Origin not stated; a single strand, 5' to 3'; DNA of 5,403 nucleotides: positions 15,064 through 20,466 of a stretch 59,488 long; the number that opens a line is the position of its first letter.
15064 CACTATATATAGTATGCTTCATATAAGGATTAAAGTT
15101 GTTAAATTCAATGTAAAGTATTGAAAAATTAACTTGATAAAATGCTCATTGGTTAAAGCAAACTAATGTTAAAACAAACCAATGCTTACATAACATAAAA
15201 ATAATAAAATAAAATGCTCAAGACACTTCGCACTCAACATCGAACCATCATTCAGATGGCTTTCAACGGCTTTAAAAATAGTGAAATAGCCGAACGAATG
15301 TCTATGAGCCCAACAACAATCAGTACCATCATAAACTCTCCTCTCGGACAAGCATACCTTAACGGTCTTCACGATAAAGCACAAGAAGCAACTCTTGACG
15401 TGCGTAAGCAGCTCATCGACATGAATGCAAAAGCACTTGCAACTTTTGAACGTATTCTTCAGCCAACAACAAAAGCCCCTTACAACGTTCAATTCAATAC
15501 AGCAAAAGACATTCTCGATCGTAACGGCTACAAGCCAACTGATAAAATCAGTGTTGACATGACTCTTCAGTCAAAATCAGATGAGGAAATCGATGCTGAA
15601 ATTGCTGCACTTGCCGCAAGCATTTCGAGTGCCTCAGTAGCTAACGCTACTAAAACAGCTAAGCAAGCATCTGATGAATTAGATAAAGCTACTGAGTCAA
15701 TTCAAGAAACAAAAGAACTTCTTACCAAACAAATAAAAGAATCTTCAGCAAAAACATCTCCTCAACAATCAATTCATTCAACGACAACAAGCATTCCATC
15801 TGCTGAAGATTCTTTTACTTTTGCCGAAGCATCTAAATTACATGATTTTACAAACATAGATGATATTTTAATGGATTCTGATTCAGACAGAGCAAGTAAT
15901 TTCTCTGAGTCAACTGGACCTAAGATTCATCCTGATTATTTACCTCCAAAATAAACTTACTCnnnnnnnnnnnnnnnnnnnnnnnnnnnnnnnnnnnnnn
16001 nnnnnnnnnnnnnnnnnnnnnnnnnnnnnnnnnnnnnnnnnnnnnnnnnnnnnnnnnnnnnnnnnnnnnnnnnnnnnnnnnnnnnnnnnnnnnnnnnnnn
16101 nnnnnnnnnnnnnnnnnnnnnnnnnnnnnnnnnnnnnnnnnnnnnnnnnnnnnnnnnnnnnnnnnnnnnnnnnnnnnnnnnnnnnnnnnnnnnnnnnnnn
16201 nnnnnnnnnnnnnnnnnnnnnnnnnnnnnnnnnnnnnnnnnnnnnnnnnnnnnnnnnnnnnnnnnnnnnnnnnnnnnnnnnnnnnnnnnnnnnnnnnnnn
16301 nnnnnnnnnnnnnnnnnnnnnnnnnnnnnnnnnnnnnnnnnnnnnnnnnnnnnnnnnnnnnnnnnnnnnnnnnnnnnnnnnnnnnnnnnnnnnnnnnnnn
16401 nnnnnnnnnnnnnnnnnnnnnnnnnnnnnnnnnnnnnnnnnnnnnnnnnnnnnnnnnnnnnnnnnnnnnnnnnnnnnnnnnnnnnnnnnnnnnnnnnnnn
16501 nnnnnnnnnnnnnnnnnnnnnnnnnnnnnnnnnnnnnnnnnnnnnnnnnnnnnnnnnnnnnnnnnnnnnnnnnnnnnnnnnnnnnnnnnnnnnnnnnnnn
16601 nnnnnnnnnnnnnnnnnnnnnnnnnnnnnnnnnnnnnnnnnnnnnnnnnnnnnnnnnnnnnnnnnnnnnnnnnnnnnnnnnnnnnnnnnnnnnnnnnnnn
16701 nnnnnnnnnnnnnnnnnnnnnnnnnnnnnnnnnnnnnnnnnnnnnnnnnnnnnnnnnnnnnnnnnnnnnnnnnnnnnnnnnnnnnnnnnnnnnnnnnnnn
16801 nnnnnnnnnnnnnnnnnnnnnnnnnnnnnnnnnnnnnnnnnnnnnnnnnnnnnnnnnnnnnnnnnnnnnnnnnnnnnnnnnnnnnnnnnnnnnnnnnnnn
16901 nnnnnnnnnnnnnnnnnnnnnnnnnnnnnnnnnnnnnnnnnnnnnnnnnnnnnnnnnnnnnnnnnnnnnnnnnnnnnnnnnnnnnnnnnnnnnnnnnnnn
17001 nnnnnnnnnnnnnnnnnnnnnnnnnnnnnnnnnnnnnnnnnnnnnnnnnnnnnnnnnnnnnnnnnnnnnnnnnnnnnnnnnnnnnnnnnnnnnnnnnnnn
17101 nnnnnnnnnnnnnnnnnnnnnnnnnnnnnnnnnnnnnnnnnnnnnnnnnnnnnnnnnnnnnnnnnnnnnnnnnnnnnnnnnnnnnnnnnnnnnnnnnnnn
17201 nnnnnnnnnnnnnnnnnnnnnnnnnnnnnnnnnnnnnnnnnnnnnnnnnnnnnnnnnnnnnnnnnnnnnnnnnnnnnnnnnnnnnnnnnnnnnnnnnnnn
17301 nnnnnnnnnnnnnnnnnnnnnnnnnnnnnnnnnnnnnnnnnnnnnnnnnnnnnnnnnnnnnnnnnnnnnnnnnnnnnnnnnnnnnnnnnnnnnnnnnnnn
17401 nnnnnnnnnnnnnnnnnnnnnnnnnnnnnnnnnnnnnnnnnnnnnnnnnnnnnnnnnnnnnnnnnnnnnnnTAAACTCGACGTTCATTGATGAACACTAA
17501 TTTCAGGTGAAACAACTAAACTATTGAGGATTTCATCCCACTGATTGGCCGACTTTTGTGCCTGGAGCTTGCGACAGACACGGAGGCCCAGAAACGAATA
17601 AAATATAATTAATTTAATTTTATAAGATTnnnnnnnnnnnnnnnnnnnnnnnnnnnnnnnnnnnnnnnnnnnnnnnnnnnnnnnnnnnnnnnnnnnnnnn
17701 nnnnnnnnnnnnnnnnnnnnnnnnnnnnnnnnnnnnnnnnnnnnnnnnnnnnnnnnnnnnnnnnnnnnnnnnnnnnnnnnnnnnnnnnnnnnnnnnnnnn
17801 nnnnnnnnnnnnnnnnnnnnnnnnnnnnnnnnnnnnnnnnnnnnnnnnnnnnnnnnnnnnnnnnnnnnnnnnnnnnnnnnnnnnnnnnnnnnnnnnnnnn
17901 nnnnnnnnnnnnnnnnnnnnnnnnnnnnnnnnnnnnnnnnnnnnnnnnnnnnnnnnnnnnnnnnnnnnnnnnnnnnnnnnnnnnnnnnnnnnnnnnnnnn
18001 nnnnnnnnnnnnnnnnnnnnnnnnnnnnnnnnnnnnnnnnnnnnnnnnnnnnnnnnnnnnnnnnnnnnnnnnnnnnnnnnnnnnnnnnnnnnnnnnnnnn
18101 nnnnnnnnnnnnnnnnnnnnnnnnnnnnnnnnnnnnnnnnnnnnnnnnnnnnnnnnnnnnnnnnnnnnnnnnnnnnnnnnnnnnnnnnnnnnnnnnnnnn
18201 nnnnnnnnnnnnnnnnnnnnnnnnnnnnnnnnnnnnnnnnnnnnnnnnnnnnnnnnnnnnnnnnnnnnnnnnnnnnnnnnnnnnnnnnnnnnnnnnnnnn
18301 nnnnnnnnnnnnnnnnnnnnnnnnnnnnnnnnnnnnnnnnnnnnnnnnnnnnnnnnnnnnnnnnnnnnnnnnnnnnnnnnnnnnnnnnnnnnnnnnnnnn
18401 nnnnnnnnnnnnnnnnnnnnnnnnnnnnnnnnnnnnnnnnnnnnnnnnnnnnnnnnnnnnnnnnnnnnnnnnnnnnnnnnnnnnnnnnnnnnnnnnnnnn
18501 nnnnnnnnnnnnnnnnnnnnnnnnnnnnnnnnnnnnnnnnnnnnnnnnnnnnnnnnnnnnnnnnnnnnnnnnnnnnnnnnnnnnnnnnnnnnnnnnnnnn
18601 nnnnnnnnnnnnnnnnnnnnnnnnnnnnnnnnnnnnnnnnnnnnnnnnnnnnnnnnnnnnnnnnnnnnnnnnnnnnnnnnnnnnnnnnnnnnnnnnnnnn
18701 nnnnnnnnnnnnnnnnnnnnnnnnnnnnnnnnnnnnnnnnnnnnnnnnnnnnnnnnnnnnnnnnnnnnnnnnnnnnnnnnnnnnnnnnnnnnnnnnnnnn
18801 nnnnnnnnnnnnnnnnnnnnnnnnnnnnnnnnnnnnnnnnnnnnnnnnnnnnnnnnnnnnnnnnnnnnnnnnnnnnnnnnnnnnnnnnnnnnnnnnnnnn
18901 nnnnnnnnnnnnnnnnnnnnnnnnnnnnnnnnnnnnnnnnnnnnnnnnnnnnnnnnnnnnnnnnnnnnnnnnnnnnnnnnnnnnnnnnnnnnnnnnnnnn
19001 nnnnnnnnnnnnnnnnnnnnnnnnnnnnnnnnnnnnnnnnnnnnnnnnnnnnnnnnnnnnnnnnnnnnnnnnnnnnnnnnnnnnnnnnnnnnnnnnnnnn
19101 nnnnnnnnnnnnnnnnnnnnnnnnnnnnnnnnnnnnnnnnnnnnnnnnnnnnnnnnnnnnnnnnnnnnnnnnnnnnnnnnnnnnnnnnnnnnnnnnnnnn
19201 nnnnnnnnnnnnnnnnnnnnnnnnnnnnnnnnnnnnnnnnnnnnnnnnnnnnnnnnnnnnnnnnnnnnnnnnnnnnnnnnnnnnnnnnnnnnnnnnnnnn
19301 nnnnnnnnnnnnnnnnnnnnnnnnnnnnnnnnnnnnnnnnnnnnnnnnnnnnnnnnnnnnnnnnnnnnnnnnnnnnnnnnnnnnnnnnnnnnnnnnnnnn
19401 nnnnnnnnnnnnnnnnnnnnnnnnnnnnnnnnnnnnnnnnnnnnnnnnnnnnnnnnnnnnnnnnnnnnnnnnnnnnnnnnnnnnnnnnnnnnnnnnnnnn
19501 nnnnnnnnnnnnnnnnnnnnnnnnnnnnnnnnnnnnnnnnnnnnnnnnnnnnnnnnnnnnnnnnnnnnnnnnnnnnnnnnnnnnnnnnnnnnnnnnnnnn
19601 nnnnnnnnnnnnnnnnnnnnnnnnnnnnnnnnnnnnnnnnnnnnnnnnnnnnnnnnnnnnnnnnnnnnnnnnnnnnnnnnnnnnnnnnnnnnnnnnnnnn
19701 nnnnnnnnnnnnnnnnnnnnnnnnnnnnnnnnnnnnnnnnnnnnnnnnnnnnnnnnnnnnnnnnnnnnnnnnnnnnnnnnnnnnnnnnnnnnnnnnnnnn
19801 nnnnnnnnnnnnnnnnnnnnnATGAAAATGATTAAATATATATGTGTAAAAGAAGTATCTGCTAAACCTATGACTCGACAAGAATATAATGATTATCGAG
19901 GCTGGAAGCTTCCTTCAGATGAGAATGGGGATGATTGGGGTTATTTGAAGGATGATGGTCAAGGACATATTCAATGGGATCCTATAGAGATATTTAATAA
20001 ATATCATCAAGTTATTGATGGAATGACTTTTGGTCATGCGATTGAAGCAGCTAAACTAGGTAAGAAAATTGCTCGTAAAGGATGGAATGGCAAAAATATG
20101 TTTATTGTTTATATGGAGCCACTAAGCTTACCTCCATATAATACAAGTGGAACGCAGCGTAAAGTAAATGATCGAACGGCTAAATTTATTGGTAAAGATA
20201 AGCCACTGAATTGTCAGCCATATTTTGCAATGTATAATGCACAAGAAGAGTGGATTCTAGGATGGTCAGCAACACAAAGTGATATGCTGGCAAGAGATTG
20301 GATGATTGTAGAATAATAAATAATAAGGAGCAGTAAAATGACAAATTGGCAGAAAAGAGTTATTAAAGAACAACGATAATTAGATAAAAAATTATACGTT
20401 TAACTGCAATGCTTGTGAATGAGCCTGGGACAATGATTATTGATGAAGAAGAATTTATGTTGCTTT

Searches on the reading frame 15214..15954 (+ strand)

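Call 13: search_protein_families(library=pfam, max_evalue=0.01, proteins=[window:15214-15954:+])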
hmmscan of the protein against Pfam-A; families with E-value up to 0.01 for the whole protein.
window:15214-15954:+ (246 aa): 4 families
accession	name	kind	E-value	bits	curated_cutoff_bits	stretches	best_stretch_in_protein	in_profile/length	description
PF00196.25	GerE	-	3.3e-05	23.8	23.5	1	8-38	6-36/57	Bacterial regulatory proteins, luxR family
PF08281.18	Sigma70_r4_2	-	6e-05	23.1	25.7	1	1-37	7-44/54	Sigma-70, region 4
PF04545.22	Sigma70_r4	-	0.0014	18.6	24.1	1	2-40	2-41/50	Sigma-70, region 4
PF07638.17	Sigma70_ECF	-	0.0095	16.3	21.1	0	7-37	139-169/185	ECF sigma factor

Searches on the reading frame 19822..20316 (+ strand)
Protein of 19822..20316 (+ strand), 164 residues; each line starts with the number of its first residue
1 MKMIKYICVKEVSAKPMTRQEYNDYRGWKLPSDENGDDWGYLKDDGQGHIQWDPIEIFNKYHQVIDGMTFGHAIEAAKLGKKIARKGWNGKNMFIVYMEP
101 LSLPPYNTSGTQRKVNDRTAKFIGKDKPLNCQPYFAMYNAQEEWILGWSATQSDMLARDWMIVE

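Call 29: search_protein_families(library=pfam, max_evalue=0.01, proteins=[window:19822-20316:+])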
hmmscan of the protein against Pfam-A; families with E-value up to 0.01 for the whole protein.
window:19822-20316:+ (164 aa): 1 family
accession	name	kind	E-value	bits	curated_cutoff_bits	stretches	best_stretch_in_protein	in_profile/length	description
PF11195.14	Tad2-like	-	6.8e-24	84.6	25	1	68-163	1-73/73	Thoeris anti-defense 2-like domain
